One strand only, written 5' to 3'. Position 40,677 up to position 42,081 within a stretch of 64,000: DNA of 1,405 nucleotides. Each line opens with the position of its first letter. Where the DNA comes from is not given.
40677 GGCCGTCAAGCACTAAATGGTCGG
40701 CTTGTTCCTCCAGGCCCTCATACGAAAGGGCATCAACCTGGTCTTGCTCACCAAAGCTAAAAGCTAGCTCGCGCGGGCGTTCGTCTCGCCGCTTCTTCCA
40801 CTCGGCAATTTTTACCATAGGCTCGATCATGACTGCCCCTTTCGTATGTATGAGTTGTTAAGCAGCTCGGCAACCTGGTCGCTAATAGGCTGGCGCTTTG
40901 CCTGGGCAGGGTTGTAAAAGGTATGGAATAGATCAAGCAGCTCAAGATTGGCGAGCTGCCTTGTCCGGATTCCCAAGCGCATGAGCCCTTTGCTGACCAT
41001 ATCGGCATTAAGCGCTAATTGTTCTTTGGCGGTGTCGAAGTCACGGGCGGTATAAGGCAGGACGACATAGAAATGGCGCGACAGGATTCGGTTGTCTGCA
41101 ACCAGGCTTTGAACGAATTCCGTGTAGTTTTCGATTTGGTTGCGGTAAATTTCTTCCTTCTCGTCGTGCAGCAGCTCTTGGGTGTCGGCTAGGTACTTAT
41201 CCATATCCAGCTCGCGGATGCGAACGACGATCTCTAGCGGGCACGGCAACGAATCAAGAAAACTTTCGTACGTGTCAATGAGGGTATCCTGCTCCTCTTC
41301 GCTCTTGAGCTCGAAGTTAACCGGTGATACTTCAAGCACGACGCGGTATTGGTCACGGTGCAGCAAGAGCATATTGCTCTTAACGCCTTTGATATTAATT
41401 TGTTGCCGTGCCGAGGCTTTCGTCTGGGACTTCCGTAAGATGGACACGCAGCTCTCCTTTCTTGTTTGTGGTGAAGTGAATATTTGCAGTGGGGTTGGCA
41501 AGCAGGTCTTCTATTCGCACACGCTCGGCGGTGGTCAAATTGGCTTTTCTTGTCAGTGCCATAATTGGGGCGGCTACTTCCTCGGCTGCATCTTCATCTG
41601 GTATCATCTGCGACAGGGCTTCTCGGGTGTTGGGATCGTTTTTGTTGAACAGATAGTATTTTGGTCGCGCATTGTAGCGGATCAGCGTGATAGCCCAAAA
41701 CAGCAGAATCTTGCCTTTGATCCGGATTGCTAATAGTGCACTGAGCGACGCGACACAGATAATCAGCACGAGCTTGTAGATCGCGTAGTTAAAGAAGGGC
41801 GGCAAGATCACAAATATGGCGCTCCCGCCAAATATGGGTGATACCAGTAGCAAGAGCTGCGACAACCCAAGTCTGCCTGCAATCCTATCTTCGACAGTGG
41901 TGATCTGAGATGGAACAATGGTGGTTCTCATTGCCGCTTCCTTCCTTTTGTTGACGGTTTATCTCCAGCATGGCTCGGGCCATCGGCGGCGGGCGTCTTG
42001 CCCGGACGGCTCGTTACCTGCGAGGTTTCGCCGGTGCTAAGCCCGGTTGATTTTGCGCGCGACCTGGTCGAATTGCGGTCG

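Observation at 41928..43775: Duplicated VirB2/TrbC pilin module, second copy fused in-frame to VirB6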

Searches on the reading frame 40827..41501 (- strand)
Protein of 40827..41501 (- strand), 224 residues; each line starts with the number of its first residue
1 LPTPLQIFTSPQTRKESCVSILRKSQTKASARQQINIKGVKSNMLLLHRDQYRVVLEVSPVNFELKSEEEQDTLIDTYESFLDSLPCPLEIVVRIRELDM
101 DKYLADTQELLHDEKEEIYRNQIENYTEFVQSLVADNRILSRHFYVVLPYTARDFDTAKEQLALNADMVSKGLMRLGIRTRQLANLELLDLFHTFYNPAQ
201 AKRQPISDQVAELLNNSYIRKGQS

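Call 4: search_protein_families(library=pfam, proteins=[window:40827-41501:-], max_evalue=1)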
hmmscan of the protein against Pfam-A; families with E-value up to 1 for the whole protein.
window:40827-41501:- (224 aa): 3 families
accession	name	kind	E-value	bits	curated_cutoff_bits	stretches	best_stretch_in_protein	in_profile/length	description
PF11130.14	TraC_F_IV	-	2.4e-05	24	28.1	1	46-202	18-176/375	TraC protein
PF01815.21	Rop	-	0.052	13.9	25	1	94-121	25-51/57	Rop protein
PF21832.1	DUF6892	-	0.1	13.3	24.6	0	65-102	42-79/136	Family of unknown function (DUF6892)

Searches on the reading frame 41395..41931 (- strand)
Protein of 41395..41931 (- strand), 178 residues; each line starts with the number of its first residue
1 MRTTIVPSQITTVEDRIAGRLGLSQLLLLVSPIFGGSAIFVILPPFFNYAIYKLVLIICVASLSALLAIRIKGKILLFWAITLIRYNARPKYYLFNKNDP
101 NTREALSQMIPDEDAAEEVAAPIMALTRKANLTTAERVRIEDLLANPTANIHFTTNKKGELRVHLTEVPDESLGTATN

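Call 4: search_protein_families(library=pfam, proteins=[window:41395-41931:-], max_evalue=1)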
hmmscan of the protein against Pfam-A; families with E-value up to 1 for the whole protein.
window:41395-41931:- (178 aa): 1 family
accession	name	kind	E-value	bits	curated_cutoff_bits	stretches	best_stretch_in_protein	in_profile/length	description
PF12666.12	PrgI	-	0.00028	21.8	27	1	6-73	2-68/91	PrgI family protein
